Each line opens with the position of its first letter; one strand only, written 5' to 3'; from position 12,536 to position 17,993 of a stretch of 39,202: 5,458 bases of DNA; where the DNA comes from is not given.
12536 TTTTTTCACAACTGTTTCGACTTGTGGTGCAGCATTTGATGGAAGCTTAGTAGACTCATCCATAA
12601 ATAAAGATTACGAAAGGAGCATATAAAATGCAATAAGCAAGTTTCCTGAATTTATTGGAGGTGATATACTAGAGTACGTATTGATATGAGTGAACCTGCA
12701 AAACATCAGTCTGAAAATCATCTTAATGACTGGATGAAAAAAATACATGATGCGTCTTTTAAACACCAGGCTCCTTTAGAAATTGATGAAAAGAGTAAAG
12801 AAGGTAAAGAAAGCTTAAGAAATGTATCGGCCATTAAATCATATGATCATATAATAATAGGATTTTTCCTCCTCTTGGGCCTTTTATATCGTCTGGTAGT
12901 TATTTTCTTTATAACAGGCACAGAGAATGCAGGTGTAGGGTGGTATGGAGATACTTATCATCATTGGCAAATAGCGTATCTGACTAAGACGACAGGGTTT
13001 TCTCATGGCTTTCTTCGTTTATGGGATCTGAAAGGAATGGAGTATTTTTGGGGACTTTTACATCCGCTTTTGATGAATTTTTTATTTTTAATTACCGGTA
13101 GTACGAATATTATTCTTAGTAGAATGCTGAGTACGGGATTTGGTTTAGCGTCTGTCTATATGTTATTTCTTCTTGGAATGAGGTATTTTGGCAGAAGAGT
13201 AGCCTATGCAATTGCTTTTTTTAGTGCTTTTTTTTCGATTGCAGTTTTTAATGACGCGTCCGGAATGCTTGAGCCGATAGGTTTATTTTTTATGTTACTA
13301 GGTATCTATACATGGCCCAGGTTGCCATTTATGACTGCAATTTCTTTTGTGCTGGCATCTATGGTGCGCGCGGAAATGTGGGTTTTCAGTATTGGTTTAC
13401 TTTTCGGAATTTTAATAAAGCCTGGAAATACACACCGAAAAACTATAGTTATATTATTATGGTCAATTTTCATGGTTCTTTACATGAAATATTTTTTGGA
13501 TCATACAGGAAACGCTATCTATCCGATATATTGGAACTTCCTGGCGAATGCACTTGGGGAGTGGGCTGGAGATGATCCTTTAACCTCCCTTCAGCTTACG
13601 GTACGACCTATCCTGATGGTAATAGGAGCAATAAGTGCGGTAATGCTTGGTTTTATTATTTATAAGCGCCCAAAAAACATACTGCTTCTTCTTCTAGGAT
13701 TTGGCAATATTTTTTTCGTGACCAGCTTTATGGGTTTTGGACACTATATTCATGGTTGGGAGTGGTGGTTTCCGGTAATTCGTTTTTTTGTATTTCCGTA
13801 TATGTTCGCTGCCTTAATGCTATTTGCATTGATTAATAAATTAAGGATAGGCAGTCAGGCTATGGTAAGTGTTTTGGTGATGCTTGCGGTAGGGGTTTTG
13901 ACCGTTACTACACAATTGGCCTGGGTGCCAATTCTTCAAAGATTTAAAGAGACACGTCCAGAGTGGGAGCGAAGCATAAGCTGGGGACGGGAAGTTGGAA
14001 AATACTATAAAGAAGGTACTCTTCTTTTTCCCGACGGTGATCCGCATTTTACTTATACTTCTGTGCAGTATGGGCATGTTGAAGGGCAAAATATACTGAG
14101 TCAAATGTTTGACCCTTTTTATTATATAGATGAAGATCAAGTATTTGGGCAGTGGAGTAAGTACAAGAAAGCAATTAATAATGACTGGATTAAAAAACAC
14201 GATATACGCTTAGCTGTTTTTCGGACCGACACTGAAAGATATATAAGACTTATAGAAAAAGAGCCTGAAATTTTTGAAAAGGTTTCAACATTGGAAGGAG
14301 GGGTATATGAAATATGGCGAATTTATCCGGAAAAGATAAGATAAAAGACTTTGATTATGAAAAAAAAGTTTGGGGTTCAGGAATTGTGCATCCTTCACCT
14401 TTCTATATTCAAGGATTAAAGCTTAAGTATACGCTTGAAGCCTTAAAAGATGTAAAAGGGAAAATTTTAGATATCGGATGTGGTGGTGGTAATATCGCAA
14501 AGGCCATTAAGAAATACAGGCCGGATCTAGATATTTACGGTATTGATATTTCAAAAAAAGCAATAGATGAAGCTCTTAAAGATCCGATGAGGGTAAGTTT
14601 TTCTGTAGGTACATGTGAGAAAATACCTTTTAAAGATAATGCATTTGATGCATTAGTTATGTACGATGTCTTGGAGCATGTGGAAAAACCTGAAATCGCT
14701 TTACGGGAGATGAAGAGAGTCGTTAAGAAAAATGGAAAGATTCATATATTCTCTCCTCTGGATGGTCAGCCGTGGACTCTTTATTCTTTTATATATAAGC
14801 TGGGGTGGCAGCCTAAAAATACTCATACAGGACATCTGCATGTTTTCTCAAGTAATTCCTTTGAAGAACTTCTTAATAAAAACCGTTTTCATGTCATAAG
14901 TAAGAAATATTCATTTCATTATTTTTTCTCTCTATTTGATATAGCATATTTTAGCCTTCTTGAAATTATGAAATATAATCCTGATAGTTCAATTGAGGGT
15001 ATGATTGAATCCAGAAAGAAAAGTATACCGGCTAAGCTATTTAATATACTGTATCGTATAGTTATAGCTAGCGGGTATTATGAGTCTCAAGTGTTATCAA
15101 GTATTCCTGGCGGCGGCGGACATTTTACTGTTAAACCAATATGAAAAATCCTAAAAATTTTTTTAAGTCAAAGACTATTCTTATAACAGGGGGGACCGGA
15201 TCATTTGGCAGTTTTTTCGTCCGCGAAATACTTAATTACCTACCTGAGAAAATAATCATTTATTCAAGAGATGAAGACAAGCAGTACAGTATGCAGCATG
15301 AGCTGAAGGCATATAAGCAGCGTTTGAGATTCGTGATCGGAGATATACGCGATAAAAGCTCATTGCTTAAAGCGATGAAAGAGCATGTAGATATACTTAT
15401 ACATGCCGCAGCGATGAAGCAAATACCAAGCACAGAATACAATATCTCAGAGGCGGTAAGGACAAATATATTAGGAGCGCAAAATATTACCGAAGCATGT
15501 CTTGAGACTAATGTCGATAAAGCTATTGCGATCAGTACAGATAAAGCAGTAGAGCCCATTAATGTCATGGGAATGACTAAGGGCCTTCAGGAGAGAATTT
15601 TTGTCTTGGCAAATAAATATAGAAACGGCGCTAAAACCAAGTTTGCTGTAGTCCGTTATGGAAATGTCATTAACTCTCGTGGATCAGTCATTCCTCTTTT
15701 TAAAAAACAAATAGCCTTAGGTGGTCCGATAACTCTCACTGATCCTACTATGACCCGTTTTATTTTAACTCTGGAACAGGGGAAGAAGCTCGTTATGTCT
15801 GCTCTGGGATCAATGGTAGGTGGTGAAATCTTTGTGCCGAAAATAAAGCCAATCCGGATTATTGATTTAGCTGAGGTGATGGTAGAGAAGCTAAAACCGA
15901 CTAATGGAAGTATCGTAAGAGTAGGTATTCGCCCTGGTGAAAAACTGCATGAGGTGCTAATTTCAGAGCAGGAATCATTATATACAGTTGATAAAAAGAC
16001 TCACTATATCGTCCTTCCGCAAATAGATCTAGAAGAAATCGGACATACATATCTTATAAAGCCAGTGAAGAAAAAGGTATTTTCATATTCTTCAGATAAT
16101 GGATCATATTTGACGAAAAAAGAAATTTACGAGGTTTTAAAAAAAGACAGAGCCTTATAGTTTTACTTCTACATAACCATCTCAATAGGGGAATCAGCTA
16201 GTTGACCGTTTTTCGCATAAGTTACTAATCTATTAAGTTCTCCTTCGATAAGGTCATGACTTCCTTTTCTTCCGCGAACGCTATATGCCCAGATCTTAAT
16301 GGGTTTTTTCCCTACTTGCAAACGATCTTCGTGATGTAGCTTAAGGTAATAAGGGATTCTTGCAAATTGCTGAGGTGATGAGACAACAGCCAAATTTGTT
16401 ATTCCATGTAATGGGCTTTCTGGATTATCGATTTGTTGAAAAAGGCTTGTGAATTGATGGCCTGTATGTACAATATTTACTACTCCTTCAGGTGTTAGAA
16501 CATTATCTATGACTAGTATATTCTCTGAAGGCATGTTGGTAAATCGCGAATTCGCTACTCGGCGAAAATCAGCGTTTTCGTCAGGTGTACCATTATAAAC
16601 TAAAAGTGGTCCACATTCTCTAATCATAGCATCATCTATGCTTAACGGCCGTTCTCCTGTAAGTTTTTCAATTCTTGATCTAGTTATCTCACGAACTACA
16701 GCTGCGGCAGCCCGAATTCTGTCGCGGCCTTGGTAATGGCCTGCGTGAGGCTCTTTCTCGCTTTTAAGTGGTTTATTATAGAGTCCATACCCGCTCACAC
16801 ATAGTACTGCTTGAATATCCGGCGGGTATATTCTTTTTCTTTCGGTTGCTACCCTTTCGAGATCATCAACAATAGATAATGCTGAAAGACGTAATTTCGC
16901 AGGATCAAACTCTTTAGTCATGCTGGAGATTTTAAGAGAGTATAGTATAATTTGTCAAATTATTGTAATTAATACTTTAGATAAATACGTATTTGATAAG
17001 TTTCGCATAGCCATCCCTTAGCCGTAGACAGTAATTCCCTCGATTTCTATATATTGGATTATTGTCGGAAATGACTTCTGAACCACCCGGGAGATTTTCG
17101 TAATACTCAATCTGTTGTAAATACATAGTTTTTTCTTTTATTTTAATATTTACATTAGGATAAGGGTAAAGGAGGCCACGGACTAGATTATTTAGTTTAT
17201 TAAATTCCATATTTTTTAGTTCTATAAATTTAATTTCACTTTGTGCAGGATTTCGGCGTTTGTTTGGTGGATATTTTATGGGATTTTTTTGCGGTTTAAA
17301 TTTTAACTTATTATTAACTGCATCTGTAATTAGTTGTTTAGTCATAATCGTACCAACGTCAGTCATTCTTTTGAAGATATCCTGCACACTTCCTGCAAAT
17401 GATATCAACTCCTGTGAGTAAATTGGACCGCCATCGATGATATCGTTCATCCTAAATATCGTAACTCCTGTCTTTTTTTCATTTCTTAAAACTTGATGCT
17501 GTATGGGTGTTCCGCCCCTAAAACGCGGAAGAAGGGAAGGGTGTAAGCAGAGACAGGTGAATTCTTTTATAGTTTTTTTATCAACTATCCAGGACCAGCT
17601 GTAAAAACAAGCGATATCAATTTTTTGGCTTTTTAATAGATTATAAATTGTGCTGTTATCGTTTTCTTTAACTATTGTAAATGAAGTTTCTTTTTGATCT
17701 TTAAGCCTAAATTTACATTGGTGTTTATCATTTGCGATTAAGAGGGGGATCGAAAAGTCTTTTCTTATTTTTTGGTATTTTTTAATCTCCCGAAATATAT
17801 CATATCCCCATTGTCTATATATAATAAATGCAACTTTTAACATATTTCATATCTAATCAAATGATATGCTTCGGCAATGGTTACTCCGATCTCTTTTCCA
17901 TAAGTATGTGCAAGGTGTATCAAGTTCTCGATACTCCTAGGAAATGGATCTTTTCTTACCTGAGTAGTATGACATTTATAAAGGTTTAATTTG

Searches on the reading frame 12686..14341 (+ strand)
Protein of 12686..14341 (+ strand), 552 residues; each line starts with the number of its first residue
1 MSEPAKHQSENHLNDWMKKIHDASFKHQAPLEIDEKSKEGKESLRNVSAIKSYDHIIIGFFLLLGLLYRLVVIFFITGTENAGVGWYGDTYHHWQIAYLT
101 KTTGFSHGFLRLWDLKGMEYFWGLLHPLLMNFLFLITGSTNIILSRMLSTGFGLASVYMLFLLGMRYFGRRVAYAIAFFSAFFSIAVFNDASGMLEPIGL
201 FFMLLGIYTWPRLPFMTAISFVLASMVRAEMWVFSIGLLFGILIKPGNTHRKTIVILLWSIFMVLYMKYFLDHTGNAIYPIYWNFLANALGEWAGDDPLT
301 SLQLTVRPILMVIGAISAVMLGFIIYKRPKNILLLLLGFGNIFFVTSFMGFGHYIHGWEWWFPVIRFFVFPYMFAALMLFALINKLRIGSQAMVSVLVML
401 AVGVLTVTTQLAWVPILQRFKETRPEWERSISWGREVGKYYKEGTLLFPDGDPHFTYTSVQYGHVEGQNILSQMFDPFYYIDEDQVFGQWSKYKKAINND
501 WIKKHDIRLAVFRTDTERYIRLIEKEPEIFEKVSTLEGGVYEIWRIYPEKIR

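Call 17: search_protein_families(library=pfam, proteins=[window:12686-14341:+], max_evalue=0.01)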
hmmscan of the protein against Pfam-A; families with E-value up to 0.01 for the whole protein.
window:12686-14341:+ (552 aa): 0 families

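Call 23: search_protein_families(library=ncbifam, proteins=[window:12686-14341:+], max_evalue=1)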
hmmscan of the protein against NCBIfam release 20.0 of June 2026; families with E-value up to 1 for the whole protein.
window:12686-14341:+ (552 aa): 0 families

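Call 63: search_solved_structures(query=window:12686-14341:+, max_evalue=1)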
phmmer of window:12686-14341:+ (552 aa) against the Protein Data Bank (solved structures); distinct sequences matched with E-value up to 1: 0.

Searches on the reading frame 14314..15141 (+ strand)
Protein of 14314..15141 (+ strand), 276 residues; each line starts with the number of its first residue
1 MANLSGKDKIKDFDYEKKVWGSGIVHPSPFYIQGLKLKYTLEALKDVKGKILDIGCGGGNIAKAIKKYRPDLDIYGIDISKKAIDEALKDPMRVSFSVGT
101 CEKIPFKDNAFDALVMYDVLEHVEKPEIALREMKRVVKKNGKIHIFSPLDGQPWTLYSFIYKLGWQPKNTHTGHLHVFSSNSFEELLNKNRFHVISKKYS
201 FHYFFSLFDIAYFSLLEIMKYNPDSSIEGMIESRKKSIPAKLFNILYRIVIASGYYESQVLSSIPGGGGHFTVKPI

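Call 17: search_protein_families(library=pfam, proteins=[window:14314-15141:+], max_evalue=0.01)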
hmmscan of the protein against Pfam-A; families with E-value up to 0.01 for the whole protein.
window:14314-15141:+ (276 aa): 13 families
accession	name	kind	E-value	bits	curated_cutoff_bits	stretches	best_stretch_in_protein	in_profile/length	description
PF08241.18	Methyltransf_11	-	4.3e-24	85.4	21.2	1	52-144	1-94/95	Methyltransferase domain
PF13649.12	Methyltransf_25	-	2.5e-20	73.4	27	1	51-141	1-97/97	Methyltransferase domain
PF13847.12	Methyltransf_31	-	1.3e-19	70.7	27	1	48-148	4-112/145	Methyltransferase domain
PF13489.12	Methyltransf_23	-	1.1e-18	68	27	1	42-196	15-163/164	Methyltransferase domain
PF08242.18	Methyltransf_12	-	1.1e-16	61.8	30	1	52-143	1-98/98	Methyltransferase domain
PF01209.24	Ubie_methyltran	-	4.7e-10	39.7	20.1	1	49-146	49-152/233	ubiE/COQ5 methyltransferase family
PF07021.18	MetW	-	8.5e-10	39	21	1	48-140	14-105/193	Methionine biosynthesis protein MetW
PF05175.20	MTS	-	9e-07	29.1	23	1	41-87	24-71/170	Methyltransferase small domain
PF05219.18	DREV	-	7.7e-06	25.7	26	1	48-143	95-184/265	DREV methyltransferase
PF02353.26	CMAS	-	4e-05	23.5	27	1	33-145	47-164/273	Mycolic acid cyclopropane synthetase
PF02390.23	Methyltransf_4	-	0.00013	21.9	24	1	51-90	5-44/173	Putative methyltransferase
PF00891.24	Methyltransf_2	-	0.00051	19.9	22.3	1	49-145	64-164/210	O-methyltransferase domain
PF05148.21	Methyltransf_8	-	0.00092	19.6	27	1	27-145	59-156/219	Hypothetical methyltransferase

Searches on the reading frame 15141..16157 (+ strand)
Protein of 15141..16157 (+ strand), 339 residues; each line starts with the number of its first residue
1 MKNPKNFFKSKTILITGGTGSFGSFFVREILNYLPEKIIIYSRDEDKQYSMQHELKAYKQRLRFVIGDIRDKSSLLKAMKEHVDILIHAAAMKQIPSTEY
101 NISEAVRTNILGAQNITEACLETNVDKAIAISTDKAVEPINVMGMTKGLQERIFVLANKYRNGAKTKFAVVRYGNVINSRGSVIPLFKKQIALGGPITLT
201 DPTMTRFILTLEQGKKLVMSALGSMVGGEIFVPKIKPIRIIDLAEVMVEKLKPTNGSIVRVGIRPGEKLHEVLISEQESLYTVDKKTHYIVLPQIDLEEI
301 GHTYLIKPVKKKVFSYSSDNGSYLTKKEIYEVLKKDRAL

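Call 17: search_protein_families(library=pfam, proteins=[window:15141-16157:+], max_evalue=0.01)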
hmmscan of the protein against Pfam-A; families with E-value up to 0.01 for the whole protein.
window:15141-16157:+ (339 aa): 12 families
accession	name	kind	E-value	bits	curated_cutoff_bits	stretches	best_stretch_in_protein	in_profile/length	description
PF02719.21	Polysacc_synt_2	-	5.5e-104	347.9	20.2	1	13-291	1-291/293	Polysaccharide biosynthesis protein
PF01370.27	Epimerase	-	1.4e-20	74.1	20.9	1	13-199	1-201/240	NAD dependent epimerase/dehydratase family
PF01073.25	3Beta_HSD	-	9.8e-14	51.5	22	1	14-139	1-122/280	3-beta hydroxysteroid dehydrogenase/isomerase family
PF16363.11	GDP_Man_Dehyd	-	1.3e-13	51.6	27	1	14-134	1-130/332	GDP-mannose 4,6 dehydratase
PF07993.18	NAD_binding_4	-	5.7e-11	42.5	20.1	1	15-138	1-141/258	Male sterility protein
PF00106.31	adh_short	-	4.6e-09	36.5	26.6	1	11-123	1-122/195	short chain dehydrogenase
PF08659.16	KR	-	2.8e-08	34.3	22.6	1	12-132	2-135/180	KR domain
PF04321.23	RmlD_sub_bind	-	3.9e-08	33.1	27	1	12-134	2-102/287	RmlD substrate binding domain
PF13460.12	NAD_binding_10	-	2.9e-07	31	27.2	1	17-138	1-103/184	NAD(P)H-binding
PF03435.24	Sacchrp_dh_NADP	-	0.00012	22.9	25.1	1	13-90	1-76/129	Saccharopine dehydrogenase NADP binding domain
PF05368.20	NmrA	-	0.0002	21.5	27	1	10-90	2-77/298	NmrA-like family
PF02254.24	TrkA_N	-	0.003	18.3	23.8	1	18-138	5-115/116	TrkA-N domain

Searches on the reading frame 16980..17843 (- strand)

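Call 24: search_protein_families(library=pfam, proteins=[window:16980-17843:-], max_evalue=0.0001)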
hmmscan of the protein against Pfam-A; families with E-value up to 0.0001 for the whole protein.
window:16980-17843:- (288 aa): 1 family
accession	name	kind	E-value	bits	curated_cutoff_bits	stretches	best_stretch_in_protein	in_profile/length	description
PF00551.24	Formyl_trans_N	-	6e-17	62.4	26.1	1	41-147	60-154/181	Formyl transferase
